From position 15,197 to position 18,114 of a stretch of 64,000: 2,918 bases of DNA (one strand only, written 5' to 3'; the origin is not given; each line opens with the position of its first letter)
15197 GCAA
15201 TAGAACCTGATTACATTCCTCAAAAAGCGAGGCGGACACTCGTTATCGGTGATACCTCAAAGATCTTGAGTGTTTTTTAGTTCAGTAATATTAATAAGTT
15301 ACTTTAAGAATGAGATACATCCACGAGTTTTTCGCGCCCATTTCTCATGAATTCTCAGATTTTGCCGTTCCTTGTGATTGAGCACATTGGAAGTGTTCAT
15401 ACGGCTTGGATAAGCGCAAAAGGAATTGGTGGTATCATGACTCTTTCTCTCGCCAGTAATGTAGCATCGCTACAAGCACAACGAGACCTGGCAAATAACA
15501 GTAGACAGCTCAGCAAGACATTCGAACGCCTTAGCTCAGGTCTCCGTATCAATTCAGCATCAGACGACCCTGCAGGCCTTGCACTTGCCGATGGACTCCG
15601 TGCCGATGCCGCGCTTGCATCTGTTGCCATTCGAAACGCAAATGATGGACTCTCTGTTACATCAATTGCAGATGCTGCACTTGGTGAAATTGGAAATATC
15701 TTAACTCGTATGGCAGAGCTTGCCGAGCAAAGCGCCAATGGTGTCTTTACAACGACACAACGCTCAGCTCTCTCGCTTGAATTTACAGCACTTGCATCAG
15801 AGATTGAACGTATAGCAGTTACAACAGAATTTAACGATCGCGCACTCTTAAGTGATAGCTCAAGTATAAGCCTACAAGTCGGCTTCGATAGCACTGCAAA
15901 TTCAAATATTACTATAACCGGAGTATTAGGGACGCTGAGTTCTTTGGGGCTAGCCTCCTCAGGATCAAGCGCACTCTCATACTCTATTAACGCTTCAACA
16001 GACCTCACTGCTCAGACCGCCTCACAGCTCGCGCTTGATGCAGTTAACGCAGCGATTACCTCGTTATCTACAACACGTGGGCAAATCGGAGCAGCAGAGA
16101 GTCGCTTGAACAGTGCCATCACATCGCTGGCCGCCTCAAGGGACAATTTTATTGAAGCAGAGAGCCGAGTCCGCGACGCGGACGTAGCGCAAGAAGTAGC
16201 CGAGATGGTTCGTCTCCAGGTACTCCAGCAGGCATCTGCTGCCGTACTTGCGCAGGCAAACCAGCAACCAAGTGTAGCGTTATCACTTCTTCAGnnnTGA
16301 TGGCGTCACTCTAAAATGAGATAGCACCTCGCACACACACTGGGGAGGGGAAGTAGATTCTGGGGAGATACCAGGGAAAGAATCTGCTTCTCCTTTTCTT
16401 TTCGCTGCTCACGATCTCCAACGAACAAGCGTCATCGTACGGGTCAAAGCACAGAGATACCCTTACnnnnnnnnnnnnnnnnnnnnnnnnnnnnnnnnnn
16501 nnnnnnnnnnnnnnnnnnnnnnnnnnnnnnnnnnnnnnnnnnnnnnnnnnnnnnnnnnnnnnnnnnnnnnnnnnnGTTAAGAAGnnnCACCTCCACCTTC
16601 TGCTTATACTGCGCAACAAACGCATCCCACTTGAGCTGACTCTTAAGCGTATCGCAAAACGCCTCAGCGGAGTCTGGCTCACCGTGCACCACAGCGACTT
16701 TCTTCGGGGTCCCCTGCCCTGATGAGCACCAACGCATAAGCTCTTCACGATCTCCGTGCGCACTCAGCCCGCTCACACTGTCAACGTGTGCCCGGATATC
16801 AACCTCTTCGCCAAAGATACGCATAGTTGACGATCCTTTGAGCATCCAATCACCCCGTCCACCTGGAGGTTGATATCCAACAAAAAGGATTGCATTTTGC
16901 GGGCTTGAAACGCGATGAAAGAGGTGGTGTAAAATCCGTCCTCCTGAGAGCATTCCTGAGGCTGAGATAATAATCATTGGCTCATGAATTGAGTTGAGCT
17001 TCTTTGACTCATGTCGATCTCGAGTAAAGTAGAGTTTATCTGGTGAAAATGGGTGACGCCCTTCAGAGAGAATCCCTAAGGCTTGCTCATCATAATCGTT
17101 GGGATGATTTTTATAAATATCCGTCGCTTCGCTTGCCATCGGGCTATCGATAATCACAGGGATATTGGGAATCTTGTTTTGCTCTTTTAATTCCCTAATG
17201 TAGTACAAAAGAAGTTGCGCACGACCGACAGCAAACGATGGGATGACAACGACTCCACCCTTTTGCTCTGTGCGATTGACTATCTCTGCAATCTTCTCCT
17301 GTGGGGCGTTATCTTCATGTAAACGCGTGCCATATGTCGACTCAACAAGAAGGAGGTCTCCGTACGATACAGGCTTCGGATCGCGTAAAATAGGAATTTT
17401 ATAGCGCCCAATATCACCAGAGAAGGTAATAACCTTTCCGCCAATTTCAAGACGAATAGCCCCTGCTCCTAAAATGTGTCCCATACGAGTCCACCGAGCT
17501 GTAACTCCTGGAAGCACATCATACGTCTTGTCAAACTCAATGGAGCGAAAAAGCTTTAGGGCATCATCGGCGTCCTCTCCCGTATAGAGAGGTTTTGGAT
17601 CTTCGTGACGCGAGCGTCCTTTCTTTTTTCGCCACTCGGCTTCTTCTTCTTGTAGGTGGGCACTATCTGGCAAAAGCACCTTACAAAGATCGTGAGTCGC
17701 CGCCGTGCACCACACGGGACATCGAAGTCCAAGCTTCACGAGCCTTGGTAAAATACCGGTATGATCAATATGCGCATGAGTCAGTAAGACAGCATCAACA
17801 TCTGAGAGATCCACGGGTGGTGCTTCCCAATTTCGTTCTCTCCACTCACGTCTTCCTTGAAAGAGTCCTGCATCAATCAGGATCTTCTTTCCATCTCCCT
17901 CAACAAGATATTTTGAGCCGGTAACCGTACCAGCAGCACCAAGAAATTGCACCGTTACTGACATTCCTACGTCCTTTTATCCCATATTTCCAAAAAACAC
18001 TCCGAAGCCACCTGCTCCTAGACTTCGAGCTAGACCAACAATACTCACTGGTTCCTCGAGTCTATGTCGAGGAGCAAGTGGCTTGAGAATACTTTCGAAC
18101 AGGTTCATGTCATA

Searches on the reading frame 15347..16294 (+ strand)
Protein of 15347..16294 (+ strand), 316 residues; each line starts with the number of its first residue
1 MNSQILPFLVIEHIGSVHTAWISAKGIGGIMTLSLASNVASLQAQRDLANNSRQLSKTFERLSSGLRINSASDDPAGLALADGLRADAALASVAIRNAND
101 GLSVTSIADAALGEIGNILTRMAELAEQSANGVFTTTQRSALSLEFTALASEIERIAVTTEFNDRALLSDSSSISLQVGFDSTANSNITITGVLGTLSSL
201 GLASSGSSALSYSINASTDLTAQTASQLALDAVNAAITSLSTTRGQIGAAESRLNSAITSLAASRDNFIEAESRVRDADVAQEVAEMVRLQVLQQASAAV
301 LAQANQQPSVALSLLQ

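Call 4: search_protein_families(library=pfam, proteins=[window:15347-16294:+], max_evalue=0.01)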
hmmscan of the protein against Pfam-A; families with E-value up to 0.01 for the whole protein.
window:15347-16294:+ (316 aa): 2 families
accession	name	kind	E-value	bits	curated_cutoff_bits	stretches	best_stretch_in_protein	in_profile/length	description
PF00669.25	Flagellin_N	-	3e-35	121.8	26.6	1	37-171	3-137/139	Bacterial flagellin N-terminal helical region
PF00700.27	Flagellin_C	-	1.7e-22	80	23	1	230-315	1-86/86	Bacterial flagellin C-terminal helical region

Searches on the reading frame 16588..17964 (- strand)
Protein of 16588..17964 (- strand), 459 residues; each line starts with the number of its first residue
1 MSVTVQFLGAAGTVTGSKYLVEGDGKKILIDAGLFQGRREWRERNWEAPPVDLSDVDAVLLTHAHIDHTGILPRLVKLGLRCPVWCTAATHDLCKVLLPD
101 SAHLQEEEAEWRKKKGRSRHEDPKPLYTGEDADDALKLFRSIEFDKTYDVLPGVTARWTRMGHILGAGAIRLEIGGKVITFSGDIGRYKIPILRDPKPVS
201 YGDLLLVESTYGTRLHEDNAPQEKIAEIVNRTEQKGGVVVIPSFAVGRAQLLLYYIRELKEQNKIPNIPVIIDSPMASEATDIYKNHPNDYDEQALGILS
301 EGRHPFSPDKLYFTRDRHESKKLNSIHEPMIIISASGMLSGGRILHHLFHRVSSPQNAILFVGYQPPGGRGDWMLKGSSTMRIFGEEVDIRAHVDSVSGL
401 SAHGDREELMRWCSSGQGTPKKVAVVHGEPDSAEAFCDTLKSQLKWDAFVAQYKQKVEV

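Call 4: search_protein_families(library=pfam, proteins=[window:16588-17964:-], max_evalue=0.01)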
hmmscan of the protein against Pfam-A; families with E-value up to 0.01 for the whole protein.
window:16588-17964:- (459 aa): 5 families
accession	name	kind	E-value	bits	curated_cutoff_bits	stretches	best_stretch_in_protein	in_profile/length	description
PF10996.14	Beta-Casp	-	2.8e-36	125.1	27.7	1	249-371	1-117/120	Beta-Casp domain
PF07521.17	RMMBL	-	2.9e-16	59.6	21.6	1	388-450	2-62/63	Zn-dependent metallo-hydrolase RNA specificity domain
PF00753.33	Lactamase_B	-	1.7e-13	51.4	22.7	1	18-196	8-161/196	Metallo-beta-lactamase superfamily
PF12706.13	Lactamase_B_2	-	3.9e-11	43.3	27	1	27-115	2-91/200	Beta-lactamase superfamily domain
PF16661.11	Lactamase_B_6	-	3.1e-08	33.7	27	1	20-167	1-144/193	Metallo-beta-lactamase superfamily domain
